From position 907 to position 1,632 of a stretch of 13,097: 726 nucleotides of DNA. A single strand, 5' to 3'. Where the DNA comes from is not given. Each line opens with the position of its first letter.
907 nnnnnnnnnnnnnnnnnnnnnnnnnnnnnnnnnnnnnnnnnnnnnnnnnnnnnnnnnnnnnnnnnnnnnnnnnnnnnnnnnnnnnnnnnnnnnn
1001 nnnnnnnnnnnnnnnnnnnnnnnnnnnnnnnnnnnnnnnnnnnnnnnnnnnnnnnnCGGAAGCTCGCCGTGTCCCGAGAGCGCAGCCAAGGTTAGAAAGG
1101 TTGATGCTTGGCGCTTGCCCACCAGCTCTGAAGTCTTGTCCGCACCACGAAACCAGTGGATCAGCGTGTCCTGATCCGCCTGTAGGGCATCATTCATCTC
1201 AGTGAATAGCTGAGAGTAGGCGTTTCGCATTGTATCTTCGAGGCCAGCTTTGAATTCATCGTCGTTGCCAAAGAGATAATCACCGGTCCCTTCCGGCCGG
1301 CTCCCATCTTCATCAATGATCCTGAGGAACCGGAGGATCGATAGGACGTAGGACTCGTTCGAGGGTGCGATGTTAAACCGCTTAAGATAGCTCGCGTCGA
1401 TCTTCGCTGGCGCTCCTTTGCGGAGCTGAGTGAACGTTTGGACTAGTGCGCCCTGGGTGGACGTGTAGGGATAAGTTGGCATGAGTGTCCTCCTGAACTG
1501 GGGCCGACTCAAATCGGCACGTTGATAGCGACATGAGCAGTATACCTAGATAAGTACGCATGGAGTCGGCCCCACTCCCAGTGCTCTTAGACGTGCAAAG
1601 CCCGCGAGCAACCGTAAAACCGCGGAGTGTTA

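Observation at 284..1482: Translationally coupled DUF5343-like and TIGR02391 (HEPN-like) pair: candidate undescribed toxin or defence module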

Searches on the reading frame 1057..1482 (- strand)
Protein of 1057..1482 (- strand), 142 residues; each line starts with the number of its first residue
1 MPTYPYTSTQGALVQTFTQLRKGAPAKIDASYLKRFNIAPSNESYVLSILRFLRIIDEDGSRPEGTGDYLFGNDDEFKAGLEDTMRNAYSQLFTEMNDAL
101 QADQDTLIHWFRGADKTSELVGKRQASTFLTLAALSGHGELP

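Call 73: search_protein_representatives(protein=window:1057-1482:-)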
Query: 142 residues. Proteins with E-value up to 0.001 (for the whole library): 475; up to 1e-10: 178; up to 1e-30: 10. The best 150 are listed.
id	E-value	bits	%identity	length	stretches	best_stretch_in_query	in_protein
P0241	2.1e-44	167.6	61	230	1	1-137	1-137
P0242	1.6e-42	161.5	56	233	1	1-140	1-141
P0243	2.5e-39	151.2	56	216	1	3-142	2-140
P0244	5.5e-39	150.1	50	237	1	3-140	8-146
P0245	9.3e-39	149.4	63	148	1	28-141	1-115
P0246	3.2e-38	147.6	53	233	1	3-141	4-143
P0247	7.6e-36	139.9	49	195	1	1-142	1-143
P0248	3.0e-33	131.5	48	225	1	4-142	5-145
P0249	9.0e-32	126.7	49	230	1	1-140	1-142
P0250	3.7e-31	124.8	45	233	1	3-142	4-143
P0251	1.8e-30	122.6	47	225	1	3-142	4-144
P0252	3.0e-30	121.8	48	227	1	3-137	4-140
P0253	7.0e-30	120.6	67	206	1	50-142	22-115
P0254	2.0e-29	119.2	46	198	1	3-142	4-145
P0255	2.1e-29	119.1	48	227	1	4-142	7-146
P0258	9.9e-29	116.9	47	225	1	2-138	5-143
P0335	8.6e-20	88.0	38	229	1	1-142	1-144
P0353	4.4e-17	79.2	37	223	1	4-138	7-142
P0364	4.5e-16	75.9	35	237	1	3-142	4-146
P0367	1.5e-15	74.3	36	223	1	4-138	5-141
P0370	1.9e-15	73.9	38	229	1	4-139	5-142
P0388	7.4e-13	65.5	35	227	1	4-139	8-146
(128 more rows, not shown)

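Call 75: search_protein_families(library=padloc, proteins=[P0364, P0367, P0258, P0335, P0388, P0353, P0370, P0244], max_evalue=0.01)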
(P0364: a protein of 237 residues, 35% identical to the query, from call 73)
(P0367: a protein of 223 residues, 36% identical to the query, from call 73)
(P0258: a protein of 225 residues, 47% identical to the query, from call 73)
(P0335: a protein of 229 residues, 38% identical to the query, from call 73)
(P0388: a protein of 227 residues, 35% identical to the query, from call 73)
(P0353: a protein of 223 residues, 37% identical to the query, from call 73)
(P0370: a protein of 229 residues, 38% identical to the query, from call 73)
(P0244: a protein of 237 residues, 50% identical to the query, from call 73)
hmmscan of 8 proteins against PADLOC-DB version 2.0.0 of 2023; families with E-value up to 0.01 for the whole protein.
P0364 (237 aa): 2 families
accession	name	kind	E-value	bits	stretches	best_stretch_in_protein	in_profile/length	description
PDLC04589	PDC-M34A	-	5.2e-13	47.8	1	24-233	24-207/208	-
PDLC04588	PDC-M34A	-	0.00018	19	1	27-158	81-210/260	-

P0367 (223 aa): 2 families
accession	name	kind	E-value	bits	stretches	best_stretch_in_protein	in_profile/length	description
PDLC04589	PDC-M34A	-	1.3e-14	53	1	1-219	1-207/208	-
PDLC04588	PDC-M34A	-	0.0092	13.4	0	26-221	81-260/260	-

P0258 (225 aa): 2 families
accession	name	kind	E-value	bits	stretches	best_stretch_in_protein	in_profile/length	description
PDLC04589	PDC-M34A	-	8.6e-19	66.7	1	10-221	8-207/208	-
PDLC04588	PDC-M34A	-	8.6e-07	26.6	1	20-151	72-200/260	-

P0335 (229 aa): 2 families
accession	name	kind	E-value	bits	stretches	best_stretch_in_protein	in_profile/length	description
PDLC04589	PDC-M34A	-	9.7e-19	66.6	1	9-227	10-207/208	-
PDLC04588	PDC-M34A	-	0.00049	17.6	0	24-227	80-258/260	-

P0388 (227 aa): 3 families
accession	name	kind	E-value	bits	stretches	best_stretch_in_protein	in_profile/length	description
PDLC04589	PDC-M34A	-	2e-26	91.6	1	6-223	3-207/208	-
PDLC04588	PDC-M34A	-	8.6e-07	26.7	1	26-150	77-197/260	-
PDLC00226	KwaB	-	0.0078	13.5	0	49-110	252-314/380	DUF4868 domain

P0353 (223 aa): 1 family
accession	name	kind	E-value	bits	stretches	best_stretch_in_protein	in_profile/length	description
PDLC04589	PDC-M34A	-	1e-18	66.5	1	6-217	4-205/208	-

P0370 (229 aa): 2 families
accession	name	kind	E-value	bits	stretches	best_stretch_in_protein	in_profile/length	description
PDLC04589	PDC-M34A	-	1e-18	66.5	1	1-221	1-207/208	-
PDLC04588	PDC-M34A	-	1.5e-07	29.2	1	7-218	61-255/260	-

P0244 (237 aa): 2 families
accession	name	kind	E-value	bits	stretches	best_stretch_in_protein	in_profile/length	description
PDLC04589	PDC-M34A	-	5.3e-17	60.9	1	8-234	4-207/208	-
PDLC04588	PDC-M34A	-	7e-05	20.4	1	29-167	80-213/260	-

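Call 76: find_homologous_proteins(query=P0367)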
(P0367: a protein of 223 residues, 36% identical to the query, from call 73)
Query P0367 (223 aa): 105 proteins with E <= 0.001 among 1100 candidates.
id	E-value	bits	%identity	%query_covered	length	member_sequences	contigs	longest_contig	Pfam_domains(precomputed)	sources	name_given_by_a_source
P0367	4.7e-140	482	100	100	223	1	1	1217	PF17278.8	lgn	-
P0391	2.9e-42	163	42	98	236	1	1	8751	PF17278.8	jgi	jgi:hypothetical protein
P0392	1.2e-41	161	41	98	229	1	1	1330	PF17278.8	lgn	-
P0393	3.1e-39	153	39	100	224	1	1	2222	PF17278.8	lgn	-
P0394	3.9e-39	153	38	97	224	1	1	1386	PF17278.8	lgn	-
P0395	3.1e-38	150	37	100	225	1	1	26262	PF17278.8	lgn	-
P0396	7.5e-38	148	38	99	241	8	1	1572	PF17278.8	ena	-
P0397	1.7e-37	147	39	97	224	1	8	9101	PF17278.8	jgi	jgi:hypothetical protein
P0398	4.5e-37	146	40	97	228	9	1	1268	PF17278.8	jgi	-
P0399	9.8e-36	142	37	97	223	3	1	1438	PF17278.8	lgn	-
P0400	2.6e-35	140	37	99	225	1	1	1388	-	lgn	-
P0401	3.0e-35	140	37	100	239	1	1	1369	PF17278.8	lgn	-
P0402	3.4e-35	140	38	97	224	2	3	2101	PF17278.8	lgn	-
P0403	4.9e-32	130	37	93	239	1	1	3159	PF17278.8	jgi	jgi:hypothetical protein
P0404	3.9e-31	127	35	97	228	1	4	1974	PF17278.8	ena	-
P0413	1.8e-15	75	31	97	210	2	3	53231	PF17278.8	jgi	-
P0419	8.9e-14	70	29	97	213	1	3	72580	PF17278.8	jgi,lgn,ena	-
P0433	6.3e-11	61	29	95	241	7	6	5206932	PF17278.8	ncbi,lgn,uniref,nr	ncbi:DUF5343 domain-containing protein [Bordetella bronchiseptica]|uniref:DUF5343 domain-containing 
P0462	9.4e-8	50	29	89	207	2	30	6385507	PF17278.8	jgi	jgi:hypothetical protein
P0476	8.7e-7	47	26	97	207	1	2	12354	PF17278.8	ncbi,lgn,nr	ncbi:MAG: DUF5343 domain-containing protein [Chloroflexi bacterium]|nr:DUF5343 domain-containing pro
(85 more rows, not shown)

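Call 77: find_encoding_contigs(protein=P0433, flank=6000, max_places=3)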
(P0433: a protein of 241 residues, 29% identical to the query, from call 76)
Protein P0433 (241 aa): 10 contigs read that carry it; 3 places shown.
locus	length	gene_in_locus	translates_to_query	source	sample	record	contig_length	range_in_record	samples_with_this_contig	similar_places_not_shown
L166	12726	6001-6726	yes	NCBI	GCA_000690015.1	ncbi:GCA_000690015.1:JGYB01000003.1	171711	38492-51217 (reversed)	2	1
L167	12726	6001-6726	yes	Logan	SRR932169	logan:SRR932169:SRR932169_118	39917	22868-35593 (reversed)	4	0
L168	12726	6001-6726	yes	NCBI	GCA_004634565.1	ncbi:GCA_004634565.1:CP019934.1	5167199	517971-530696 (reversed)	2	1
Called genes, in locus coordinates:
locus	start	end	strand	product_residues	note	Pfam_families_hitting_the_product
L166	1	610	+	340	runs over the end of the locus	PF08878:HamA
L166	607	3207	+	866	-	PF00270:DEAD, PF04851:ResIII (weak), PF00271:Helicase_C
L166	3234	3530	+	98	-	PF11523:DUF3223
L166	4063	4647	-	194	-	-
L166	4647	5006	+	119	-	-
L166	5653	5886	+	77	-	PF18495:VbhA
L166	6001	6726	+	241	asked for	PF17278:DUF5343 (weak)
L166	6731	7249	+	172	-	-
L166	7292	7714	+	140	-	-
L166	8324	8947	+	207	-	PF00440:TetR_N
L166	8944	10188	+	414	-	PF06722:EryCIII-like_C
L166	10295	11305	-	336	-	PF02492:cobW, PF07683:CobW_C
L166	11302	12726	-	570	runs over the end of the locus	PF07969:Amidohydro_3, PF01979:Amidohydro_1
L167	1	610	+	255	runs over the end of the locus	PF08878:HamA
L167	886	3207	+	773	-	PF00270:DEAD, PF04851:ResIII (weak), PF00271:Helicase_C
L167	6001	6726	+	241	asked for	PF17278:DUF5343 (weak)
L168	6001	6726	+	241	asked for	PF17278:DUF5343 (weak)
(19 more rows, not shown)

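Call 78: find_encoding_contigs(protein=P0462, flank=6000, max_places=3)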
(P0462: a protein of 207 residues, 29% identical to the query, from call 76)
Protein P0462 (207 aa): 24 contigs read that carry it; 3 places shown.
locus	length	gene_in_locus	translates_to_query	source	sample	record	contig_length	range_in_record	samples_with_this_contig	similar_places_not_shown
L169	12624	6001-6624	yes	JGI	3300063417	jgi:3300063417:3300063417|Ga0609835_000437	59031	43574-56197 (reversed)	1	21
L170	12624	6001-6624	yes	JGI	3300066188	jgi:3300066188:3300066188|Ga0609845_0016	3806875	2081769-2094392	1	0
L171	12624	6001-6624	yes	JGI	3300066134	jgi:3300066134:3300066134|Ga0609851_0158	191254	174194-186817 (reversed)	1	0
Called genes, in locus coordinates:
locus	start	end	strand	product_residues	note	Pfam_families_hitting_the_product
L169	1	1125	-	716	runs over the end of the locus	PF20656:MS_N, PF20658:MSG_insertion, PF01274:MS_TIM-barrel, PF20659:MS_C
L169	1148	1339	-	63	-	-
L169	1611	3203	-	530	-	PF00463:ICL, PF13714:PEP_mutase, PF00463:ICL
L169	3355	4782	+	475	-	PF01381:HTH_3, PF12844:HTH_19, PF13443:HTH_26 (weak), PF13560:HTH_31, PF06114:Peptidase_M78, PF09856:ScfRs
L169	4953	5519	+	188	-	-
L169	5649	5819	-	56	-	-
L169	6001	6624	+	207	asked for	PF17278:DUF5343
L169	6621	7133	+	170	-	-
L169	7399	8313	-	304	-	PF00561:Abhydrolase_1, PF12146:Hydrolase_4, PF12697:Abhydrolase_6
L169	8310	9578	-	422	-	PF07690:MFS_1, PF03137:OATP (weak)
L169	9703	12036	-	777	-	PF07715:Plug, PF00593:TonB_dep_Rec_b-barrel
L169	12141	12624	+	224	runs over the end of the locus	PF00440:TetR_N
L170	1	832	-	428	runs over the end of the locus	PF01274:MS_TIM-barrel, PF20659:MS_C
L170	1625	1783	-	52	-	-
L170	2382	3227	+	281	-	-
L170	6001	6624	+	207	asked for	PF17278:DUF5343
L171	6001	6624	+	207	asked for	PF17278:DUF5343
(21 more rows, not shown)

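Call 79: find_encoding_contigs(protein=P0395, flank=6000, max_places=2)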
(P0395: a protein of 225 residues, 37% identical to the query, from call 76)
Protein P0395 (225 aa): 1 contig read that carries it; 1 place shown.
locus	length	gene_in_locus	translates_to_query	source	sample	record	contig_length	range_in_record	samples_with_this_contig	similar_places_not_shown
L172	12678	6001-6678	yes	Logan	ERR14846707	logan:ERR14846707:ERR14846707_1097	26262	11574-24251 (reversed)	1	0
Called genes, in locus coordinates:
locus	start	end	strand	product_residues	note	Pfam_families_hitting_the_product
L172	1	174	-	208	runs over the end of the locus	PF02129:Peptidase_S15 (weak), PF00561:Abhydrolase_1 (weak), PF12697:Abhydrolase_6 (faint), PF20408:Abhydrolase_11 (weak), PF12146:Hydrolase_4 (weak)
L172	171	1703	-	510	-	PF02550:AcetylCoA_hydro, PF13336:AcetylCoA_hyd_C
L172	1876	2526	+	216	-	PF13426:PAS_9 (faint)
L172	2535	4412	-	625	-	PF00128:Alpha-amylase, PF16657:Malt_amylase_C (weak)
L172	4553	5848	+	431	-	PF00501:AMP-binding, PF14535:AMP-binding_C_2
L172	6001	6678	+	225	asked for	PF17278:DUF5343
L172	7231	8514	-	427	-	PF00202:Aminotran_3, PF00155:Aminotran_1_2 (weak)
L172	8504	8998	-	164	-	PF13404:HTH_AsnC-type, PF22451:NirdL-like_HTH, PF17805:AsnC_trans_reg2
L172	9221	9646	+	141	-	-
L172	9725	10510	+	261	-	PF00551:Formyl_trans_N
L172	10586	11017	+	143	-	PF00383:dCMP_cyt_deam_1, PF14437:MafB19-deam, PF14439:Bd3614-deam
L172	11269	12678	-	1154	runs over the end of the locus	PF21623:HK_sensor_dom_bact, PF08447:PAS_3, PF00989:PAS, PF08448:PAS_4, PF13426:PAS_9, PF08447:PAS_3, PF00990:GGDEF, PF00563:EAL, +1 more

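Call 84: search_protein_families(library=padloc, proteins=[L169:6621-7130:+, L166:6731-7246:+, L172:6659-7138:+, P0433, P0462], max_evalue=1)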
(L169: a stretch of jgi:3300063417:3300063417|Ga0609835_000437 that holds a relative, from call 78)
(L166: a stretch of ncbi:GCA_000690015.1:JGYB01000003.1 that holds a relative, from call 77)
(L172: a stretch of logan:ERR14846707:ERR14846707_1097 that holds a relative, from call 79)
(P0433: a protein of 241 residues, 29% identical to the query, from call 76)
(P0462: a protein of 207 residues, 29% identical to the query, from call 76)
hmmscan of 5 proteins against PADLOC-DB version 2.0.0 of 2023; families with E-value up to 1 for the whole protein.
L169:6621-7130:+ (170 aa): 1 family
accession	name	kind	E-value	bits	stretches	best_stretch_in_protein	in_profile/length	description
PDLC04017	PD-Lambda-5_A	-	0.0055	13.5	1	53-119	343-409/473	-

L166:6731-7246:+ (172 aa): 0 families

L172:6659-7138:+ (160 aa): 3 families
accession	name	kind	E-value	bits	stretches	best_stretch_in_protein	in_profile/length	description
PDLC03987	PD-Lambda-3_B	-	3.6e-13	47.4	1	48-158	152-264/270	-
PDLC02412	Aga_HEPN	-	3e-10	37.7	1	25-158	242-380/382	Class II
PDLC03988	PD-Lambda-3_B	-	6.4e-05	20.4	1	50-112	154-216/222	-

P0433 (241 aa): 1 family
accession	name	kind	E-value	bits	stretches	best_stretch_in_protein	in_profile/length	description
PDLC04589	PDC-M34A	-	6.8e-11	40.9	1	46-236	37-207/208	-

P0462 (207 aa): 2 families
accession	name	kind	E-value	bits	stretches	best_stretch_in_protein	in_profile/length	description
PDLC04589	PDC-M34A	-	4.3e-38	129.8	1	6-202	7-207/208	-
PDLC04588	PDC-M34A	-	2.9e-13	47.9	1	16-202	71-258/260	-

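Call 85: search_protein_families(library=pfam, proteins=[L169:6621-7130:+, L166:6731-7246:+, L172:6659-7138:+, P0433, P0462, P0367], max_evalue=1)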
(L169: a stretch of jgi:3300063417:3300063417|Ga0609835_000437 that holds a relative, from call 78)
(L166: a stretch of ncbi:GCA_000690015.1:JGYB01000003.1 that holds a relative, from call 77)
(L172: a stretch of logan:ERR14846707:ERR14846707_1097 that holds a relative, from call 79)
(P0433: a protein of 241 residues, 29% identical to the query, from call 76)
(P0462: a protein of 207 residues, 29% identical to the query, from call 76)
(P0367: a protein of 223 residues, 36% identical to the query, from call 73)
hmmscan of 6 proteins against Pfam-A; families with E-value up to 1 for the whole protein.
L169:6621-7130:+ (170 aa): 2 families
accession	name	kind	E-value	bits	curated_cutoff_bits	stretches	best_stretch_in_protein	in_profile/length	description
PF13643.11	DUF4145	-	0.0003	21.2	23.1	1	56-142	3-72/88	Domain of unknown function (DUF4145)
PF18305.6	DNA_pol_A_exoN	-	0.014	16.1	23.5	1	139-169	16-46/87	3' to 5' exonuclease C-terminal domain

L166:6731-7246:+ (172 aa): 1 family
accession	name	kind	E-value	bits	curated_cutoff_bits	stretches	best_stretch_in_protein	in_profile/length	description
PF13643.11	DUF4145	-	0.00015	22.2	23.1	1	61-153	6-82/88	Domain of unknown function (DUF4145)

L172:6659-7138:+ (160 aa): 1 family
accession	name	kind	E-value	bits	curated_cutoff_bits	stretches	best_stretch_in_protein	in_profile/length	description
PF09509.15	Hypoth_Ymh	-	1.9e-29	102.4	25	1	36-154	1-119/119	Protein of unknown function (Hypoth_ymh)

P0433 (241 aa): 1 family
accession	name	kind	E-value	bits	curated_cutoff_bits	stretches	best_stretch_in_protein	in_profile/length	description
PF17278.7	DUF5343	-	1.9e-06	28.6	27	1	17-150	4-137/140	Family of unknown function (DUF5343)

P0462 (207 aa): 1 family
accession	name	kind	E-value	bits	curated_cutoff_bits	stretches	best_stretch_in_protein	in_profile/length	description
PF17278.7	DUF5343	-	7.1e-34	117.5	27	1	6-140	2-139/140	Family of unknown function (DUF5343)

P0367 (223 aa): 2 families
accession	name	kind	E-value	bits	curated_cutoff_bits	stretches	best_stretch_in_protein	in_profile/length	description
PF17278.7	DUF5343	-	1.1e-08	35.9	27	1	6-134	1-128/140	Family of unknown function (DUF5343)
PF24636.1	DUF7633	-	0.072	13.6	27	1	193-223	24-54/121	Domain of unknown function (DUF7633)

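Call 86: find_encoding_contigs(protein=P0391, flank=4000, max_places=2)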
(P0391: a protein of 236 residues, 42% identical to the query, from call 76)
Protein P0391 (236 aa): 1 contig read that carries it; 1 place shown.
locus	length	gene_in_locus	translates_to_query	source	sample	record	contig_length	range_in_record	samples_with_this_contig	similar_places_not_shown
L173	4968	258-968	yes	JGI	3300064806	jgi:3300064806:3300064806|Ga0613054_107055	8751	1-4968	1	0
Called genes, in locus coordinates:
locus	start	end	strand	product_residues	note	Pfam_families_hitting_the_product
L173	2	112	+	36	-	?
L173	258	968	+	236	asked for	PF17278:DUF5343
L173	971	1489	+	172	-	PF13643:DUF4145 (weak)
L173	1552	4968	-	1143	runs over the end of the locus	PF04313:HSDR_N, PF04851:ResIII, PF18766:SWI2_SNF2, PF22679:T1R_D3-like, PF11867:T1RH-like_C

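Call 87: find_encoding_contigs(protein=P0397, flank=4000, max_places=2)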
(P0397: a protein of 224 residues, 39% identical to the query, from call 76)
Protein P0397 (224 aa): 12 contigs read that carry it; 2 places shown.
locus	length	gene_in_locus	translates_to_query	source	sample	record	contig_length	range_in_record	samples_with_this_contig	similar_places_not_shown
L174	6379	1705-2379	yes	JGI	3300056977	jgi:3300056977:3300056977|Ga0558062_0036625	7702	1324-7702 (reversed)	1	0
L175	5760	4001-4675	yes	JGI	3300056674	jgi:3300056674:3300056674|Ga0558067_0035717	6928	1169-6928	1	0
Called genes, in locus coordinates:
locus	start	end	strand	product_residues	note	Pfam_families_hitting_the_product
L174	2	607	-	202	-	?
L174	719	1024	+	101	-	PF06412:TraD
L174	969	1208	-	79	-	-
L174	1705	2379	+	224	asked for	PF17278:DUF5343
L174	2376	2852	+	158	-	PF09509:Hypoth_Ymh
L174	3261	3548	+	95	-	PF05930:Phage_AlpA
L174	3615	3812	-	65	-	PF01381:HTH_3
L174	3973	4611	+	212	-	-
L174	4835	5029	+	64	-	-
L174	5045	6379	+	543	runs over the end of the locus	PF00239:Resolvase, PF07508:Recombinase, PF13408:Zn_ribbon_recom (weak)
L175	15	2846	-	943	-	PF03389:MobA_MobL, PF05970:PIF1 (weak), PF13245:AAA_19, PF13604:AAA_30, PF01443:Viral_helicase1 (faint), PF22232:TraI_hel_assoc_N, PF18335:SH3_13 (weak)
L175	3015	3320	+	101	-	PF06412:TraD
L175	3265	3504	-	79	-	-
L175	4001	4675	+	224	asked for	PF17278:DUF5343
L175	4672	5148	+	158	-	PF09509:Hypoth_Ymh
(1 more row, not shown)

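Call 89: find_encoding_contigs(protein=P0476, flank=5000, max_places=2)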
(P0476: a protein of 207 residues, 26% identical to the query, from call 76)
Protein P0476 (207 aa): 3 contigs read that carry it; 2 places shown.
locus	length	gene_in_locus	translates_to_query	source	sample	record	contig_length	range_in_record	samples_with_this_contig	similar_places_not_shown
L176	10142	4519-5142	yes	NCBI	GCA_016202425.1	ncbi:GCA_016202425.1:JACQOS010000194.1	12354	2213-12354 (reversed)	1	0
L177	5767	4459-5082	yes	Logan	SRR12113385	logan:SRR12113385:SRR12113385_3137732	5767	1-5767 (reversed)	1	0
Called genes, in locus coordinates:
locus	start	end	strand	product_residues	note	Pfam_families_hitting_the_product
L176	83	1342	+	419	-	PF01882:DUF58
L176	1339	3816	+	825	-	PF01841:Transglut_core, PF13559:DUF4129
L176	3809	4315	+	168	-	PF01035:DNA_binding_1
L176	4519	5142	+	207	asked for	PF17278:DUF5343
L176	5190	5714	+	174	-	PF09509:Hypoth_Ymh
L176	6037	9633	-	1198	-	PF02811:PHP, PF07733:DNA_pol3_alpha, PF17657:DNA_pol3_finger, PF14579:HHH_6, PF01336:tRNA_anti-codon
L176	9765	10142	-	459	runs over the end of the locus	PF22039:HUTI_composite_bact, PF01979:Amidohydro_1, PF07969:Amidohydro_3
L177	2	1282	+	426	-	?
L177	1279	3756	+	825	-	PF01841:Transglut_core, PF13559:DUF4129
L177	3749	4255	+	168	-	PF01035:DNA_binding_1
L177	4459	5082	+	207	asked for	PF17278:DUF5343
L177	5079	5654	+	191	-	PF09509:Hypoth_Ymh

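Call 90: find_encoding_contigs(protein=P0413, flank=5000, max_places=2)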
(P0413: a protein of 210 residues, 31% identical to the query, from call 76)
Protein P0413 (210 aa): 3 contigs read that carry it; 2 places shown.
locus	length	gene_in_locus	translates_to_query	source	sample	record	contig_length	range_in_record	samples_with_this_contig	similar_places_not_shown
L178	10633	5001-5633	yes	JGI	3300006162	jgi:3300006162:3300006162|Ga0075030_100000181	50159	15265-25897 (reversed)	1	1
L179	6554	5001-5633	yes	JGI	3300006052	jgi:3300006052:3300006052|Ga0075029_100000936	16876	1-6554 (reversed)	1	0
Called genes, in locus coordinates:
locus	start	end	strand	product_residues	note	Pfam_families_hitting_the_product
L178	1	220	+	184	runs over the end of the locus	PF00072:Response_reg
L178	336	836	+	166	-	PF04461:YajQ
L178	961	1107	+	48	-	-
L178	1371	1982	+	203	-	PF20408:Abhydrolase_11, PF12146:Hydrolase_4 (weak), PF00561:Abhydrolase_1 (weak)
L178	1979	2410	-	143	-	PF00072:Response_reg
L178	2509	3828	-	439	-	PF00206:Lyase_1, PF10397:ADSL_C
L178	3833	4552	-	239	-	PF00753:Lactamase_B, PF12706:Lactamase_B_2, PF23023:Anti-Pycsar_Apyc1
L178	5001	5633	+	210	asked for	PF17278:DUF5343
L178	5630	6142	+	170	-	-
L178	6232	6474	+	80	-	PF02700:PurS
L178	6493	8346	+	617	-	PF13522:GATase_6, PF13537:GATase_7, PF01380:SIS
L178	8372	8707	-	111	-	-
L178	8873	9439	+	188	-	PF05685:Uma2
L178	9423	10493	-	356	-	PF00404:Dockerin_1 (faint), PF12256:TcdB_toxin_midN (faint), PF16743:PliI (faint), PF13517:FG-GAP_3, PF01839:FG-GAP (weak), PF13517:FG-GAP_3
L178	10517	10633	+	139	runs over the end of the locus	PF01894:YjbQ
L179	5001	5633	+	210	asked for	PF17278:DUF5343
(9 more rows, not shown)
